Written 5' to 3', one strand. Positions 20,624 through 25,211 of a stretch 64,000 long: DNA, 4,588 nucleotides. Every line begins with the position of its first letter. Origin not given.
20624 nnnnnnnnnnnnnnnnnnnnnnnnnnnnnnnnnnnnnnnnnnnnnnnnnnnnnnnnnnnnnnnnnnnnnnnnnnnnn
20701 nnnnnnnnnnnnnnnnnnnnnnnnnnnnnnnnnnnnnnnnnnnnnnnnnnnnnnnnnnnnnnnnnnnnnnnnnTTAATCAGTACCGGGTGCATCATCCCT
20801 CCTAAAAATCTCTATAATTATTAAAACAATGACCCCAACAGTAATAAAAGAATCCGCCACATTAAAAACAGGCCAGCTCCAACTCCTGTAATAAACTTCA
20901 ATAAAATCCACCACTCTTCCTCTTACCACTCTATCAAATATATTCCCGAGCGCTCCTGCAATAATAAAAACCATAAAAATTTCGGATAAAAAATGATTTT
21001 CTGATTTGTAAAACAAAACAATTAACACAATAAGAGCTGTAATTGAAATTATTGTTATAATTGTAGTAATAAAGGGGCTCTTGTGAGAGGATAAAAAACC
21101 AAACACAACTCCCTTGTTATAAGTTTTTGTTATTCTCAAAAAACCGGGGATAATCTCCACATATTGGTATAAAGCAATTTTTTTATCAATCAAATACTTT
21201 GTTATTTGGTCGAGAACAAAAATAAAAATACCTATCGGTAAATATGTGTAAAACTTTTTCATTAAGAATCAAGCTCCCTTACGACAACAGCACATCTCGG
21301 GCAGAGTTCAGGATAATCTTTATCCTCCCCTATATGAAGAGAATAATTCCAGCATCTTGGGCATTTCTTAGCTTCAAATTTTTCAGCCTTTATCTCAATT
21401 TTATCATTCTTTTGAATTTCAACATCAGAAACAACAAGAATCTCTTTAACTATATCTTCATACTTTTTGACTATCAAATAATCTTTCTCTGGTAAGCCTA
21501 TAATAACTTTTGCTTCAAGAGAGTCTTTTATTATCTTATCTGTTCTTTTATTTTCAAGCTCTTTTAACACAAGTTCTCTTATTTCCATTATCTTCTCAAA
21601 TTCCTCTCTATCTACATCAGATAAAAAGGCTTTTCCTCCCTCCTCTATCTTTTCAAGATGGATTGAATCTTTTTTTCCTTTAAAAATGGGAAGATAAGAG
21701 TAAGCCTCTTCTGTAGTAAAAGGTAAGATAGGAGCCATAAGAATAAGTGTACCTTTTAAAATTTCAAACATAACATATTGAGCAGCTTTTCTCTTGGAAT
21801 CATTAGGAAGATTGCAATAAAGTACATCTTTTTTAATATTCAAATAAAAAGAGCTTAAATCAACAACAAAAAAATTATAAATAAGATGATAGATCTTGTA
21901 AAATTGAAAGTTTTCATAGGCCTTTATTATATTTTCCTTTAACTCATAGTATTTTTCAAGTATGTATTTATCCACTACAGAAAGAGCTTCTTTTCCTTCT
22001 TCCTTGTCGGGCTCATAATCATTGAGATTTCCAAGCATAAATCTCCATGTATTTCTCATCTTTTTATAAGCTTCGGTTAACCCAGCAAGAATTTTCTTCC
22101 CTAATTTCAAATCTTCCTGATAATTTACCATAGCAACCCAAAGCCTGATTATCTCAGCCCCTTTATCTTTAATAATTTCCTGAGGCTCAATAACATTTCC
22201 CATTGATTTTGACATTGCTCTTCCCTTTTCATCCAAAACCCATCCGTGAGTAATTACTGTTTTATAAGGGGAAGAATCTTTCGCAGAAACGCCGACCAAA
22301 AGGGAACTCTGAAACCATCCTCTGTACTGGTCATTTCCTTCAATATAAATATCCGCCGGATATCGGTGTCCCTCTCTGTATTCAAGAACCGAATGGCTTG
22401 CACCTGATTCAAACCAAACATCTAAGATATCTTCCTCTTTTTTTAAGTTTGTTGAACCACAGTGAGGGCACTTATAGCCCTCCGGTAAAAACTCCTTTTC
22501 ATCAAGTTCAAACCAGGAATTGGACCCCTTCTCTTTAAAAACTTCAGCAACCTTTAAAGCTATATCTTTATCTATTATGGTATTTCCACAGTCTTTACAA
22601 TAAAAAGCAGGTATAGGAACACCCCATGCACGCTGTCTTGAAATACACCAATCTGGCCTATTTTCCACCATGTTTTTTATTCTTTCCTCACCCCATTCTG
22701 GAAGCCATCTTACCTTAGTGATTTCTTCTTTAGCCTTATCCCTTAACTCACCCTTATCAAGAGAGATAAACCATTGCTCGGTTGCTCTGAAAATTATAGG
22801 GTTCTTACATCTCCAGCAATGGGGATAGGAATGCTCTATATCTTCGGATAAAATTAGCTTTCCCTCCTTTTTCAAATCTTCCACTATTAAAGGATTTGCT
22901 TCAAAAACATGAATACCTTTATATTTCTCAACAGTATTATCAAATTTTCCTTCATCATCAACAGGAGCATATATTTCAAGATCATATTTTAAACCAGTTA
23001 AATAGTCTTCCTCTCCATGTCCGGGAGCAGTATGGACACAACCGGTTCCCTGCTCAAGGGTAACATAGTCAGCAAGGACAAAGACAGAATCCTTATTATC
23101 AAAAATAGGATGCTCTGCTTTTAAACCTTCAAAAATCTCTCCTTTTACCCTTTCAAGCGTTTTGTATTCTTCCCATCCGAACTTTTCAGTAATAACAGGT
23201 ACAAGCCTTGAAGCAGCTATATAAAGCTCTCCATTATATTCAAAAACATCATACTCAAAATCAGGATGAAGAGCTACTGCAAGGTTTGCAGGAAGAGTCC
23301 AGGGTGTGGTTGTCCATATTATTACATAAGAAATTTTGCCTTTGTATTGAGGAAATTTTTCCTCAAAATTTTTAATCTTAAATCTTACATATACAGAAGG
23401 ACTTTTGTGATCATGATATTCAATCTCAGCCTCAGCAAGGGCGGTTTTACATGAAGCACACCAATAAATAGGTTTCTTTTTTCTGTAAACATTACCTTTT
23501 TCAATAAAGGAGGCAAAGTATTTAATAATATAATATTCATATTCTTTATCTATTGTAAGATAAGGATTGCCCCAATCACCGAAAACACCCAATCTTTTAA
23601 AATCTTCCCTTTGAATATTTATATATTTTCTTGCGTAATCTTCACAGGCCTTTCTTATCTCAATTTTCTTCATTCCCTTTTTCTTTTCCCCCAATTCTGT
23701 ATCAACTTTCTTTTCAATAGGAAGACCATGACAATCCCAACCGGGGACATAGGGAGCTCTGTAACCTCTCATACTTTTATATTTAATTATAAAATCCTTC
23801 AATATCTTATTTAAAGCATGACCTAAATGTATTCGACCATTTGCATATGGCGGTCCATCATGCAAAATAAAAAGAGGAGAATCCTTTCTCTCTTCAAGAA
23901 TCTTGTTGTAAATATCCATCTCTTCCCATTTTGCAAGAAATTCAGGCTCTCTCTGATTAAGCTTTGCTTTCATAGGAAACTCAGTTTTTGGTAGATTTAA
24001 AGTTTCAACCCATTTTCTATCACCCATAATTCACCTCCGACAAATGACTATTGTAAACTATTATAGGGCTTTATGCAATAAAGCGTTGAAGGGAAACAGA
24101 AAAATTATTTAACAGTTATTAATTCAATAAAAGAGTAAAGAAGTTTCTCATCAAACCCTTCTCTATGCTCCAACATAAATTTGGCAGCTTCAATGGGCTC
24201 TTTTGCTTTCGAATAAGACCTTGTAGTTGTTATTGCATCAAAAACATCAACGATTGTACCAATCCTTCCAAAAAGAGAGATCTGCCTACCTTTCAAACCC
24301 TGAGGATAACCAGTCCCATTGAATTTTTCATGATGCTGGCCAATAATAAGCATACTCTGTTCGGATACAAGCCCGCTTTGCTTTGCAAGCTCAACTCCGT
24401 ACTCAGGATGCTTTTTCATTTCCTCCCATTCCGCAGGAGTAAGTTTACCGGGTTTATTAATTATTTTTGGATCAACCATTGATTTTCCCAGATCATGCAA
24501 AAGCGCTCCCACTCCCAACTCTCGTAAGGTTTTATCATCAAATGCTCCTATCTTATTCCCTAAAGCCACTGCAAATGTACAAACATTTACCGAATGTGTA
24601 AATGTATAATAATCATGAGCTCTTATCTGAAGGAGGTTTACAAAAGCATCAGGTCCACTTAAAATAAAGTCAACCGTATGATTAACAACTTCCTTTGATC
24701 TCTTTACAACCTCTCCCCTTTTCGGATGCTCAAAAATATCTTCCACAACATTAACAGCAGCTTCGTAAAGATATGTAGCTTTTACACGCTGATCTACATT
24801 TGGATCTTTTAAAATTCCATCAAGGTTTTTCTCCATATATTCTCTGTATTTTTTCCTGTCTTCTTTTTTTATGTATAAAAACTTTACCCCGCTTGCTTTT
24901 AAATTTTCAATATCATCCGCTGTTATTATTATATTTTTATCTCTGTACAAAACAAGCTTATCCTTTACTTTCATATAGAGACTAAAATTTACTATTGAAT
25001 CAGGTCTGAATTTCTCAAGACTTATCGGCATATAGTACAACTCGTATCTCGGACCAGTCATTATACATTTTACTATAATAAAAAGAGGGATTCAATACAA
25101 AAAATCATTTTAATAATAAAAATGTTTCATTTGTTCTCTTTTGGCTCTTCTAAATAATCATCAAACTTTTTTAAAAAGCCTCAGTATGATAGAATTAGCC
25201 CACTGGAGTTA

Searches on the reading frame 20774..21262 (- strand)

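Call 3: search_protein_families(library=pfam, proteins=[window:20774-21262:-], max_evalue=0.01)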
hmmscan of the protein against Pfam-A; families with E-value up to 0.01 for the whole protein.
window:20774-21262:- (162 aa): 2 families
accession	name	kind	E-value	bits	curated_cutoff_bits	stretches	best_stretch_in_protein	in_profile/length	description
PF01252.23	Peptidase_A8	-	9e-40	136.6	25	1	12-152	3-141/142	Signal peptidase (SPase) II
PF10749.14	DUF2534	-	0.0045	17.6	22.4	1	87-150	7-67/80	Protein of unknown function (DUF2534)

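Call 4: search_protein_families(library=ncbifam, proteins=[window:20774-21262:-], max_evalue=0.01)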
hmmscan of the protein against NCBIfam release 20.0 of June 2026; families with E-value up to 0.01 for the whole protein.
window:20774-21262:- (162 aa): 23 families
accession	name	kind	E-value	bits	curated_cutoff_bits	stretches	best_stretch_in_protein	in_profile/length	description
NF011360.0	PRK14779.1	subfamily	2.1e-36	125.4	177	1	1-155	6-157/163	lipoprotein signal peptidase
TIGR00077.1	lspA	equivalog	2.7e-33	115.2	73.95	1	2-154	7-157/164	signal peptidase II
NF011352.0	PRK14770.1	equivalog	1.3e-26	93.1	223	1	12-157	24-168/173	lipoprotein signal peptidase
NF011366.0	PRK14785.1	subfamily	1.5e-26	93.5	256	1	5-153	42-191/198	lipoprotein signal peptidase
NF011357.0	PRK14775.1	equivalog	9.9e-26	90.7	201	1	12-157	12-153/170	lipoprotein signal peptidase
NF011368.0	PRK14787.1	equivalog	1.1e-23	84.1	177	1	3-154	3-158/167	lipoprotein signal peptidase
NF011355.0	PRK14773.1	subfamily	3.6e-22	79.2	218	1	42-157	73-192/206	lipoprotein signal peptidase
NF011358.0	PRK14776.1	equivalog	3.9e-22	78.9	285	1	5-152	11-155/170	lipoprotein signal peptidase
NF011371.0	PRK14790.1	equivalog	4.1e-22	78.8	202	1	6-152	11-153/169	lipoprotein signal peptidase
NF011367.0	PRK14786.1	equivalog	9.8e-20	71.3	190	1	7-156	3-147/154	lipoprotein signal peptidase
NF011353.0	PRK14771.1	equivalog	1.6e-19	70.3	241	1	10-150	18-153/179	lipoprotein signal peptidase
NF011365.0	PRK14784.1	equivalog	2.4e-18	66.7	181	1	14-152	14-147/160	lipoprotein signal peptidase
NF011370.0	PRK14789.1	equivalog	2.7e-15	56.6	248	1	8-159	12-157/194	lipoprotein signal peptidase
NF011364.0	PRK14783.1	equivalog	3.4e-15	56.6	212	2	6-112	15-115/182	lipoprotein signal peptidase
NF011356.0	PRK14774.1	equivalog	6.5e-15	55.3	256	1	12-150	9-149/185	lipoprotein signal peptidase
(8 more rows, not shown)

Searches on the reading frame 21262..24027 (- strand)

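Call 3: search_protein_families(library=pfam, proteins=[window:21262-24027:-], max_evalue=0.01)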
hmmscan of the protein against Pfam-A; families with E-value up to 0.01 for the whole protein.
window:21262-24027:- (921 aa): 8 families
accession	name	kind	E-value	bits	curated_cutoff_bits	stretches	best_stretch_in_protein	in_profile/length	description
PF00133.28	tRNA-synt_1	-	7.4e-143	476.7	22.7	1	30-642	2-413/414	tRNA synthetases class I (I, L, M and V)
PF08264.19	Anticodon_1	-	7.7e-35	120.4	25.1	1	686-843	1-148/148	Anticodon-binding domain of tRNA ligase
PF09334.17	tRNA-synt_1g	-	3e-28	99.1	20.1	3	60-203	8-136/391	tRNA synthetases class I (M)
PF06827.20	zf-FPG_IleRS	-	8.6e-10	38.7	21.3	1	887-913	2-28/30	Zinc finger found in FPG and IleRS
PF13603.12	tRNA-synt_1_2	-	4.5e-08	33.2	25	1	291-362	76-146/185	Leucyl-tRNA synthetase, editing domain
PF01406.26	tRNA-synt_1e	-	1.4e-07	31.6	27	1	582-647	232-296/301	tRNA synthetases class I (C) catalytic domain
PF01921.24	tRNA-synt_1f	-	3.7e-06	26.5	27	1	593-669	271-341/360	tRNA synthetases class I (K)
PF18551.6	TackOD1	-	0.0098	15.9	32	0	882-912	120-150/188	Thaumarchaeal output domain 1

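Call 4: search_protein_families(library=ncbifam, proteins=[window:21262-24027:-], max_evalue=0.01)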
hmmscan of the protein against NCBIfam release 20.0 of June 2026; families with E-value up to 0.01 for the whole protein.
window:21262-24027:- (921 aa): 18 families
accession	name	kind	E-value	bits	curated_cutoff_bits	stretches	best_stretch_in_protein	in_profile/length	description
TIGR00392.1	ileS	equivalog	4.7e-294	977.9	621.4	1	16-841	1-857/861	isoleucine--tRNA ligase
NF040702.1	ileS_w_GNAT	exception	7.8e-277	921.1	1999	2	269-916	448-1090/1100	isoleucine--tRNA ligase, N-acetyltransferase domain-containing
TIGR00422.1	valS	equivalog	1.4e-150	503.1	612.1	2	301-878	242-794/863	valine--tRNA ligase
NF009687.0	PRK13208.1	equivalog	1.9e-149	499.3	738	2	300-877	240-794/801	valine--tRNA ligase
NF004349.1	PRK05729.1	equivalog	8.6e-131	437.8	704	2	301-878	236-776/860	valine--tRNA ligase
NF000257.1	MupA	exception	1.2e-112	377.5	1900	1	24-875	6-850/1024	mupirocin-resistant isoleucine--tRNA ligase MupA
NF000258.1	MupB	exception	9.4e-111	371.3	1900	1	27-872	9-849/1033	mupirocin-resistant isoleucine--tRNA ligase MupB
NF011492.0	PRK14900.1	equivalog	8.4e-98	328.5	1783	2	300-815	250-744/1044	valine--tRNA ligase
NF000540.1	alt_ValS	exception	1.2e-74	251.8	900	3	364-834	332-790/827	valine--tRNA ligase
NF008957.0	PRK12300.1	subfamily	1.4e-57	195.3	677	3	22-344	5-324/946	leucine--tRNA ligase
TIGR00395.1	leuS_arch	equivalog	6.4e-47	160.1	648.5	3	30-354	7-330/938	leucine--tRNA ligase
TIGR00396.1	leuS_bact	equivalog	5.7e-46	157.1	548.4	3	26-205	6-170/843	leucine--tRNA ligase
TIGR00398.1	metG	equivalog_domain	7.2e-38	130.6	336.35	3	588-784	312-506/530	methionine--tRNA ligase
NF001100.0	PRK00133.1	equivalog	1.9e-25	89.5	587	3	60-198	14-137/676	methionine--tRNA ligase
NF008900.0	PRK12267.1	equivalog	4e-21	75.2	598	2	582-881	278-555/648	methionine--tRNA ligase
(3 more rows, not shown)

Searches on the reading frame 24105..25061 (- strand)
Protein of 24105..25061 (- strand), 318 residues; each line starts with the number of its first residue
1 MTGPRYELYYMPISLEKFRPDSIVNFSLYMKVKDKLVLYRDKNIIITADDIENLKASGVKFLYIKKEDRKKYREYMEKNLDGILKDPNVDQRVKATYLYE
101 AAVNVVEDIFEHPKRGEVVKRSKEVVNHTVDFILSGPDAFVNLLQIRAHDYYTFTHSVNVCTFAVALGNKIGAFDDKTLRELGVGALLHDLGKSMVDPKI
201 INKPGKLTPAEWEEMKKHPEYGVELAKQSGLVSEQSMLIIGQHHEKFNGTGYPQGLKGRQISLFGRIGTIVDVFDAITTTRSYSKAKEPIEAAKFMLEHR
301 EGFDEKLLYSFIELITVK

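Call 3: search_protein_families(library=pfam, proteins=[window:24105-25061:-], max_evalue=0.01)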
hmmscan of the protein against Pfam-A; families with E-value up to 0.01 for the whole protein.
window:24105-25061:- (318 aa): 3 families
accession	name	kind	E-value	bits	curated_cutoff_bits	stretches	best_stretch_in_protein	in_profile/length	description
PF13487.12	HD_5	-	2.3e-27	96.3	27.2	1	164-306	25-169/170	HD domain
PF01966.28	HD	-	4.7e-17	62.8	22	1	153-276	1-115/116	HD domain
PF11871.13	DUF3391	-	0.00046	21.2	27.8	0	45-119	34-131/136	Domain of unknown function (DUF3391)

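Call 4: search_protein_families(library=ncbifam, proteins=[window:24105-25061:-], max_evalue=0.01)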
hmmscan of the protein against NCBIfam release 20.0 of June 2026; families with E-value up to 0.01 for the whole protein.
window:24105-25061:- (318 aa): 2 families
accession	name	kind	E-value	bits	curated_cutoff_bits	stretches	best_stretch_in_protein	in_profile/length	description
NF053512.1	nitric_RR_NosR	exception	9.3e-21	74.3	400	1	138-316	179-355/422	response regulator c-di-GMP phosphodiesterase, NosR family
TIGR00277.1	HDIG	domain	1.1e-07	31.7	27.6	1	153-245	5-83/84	HDIG domain-containing metalloprotein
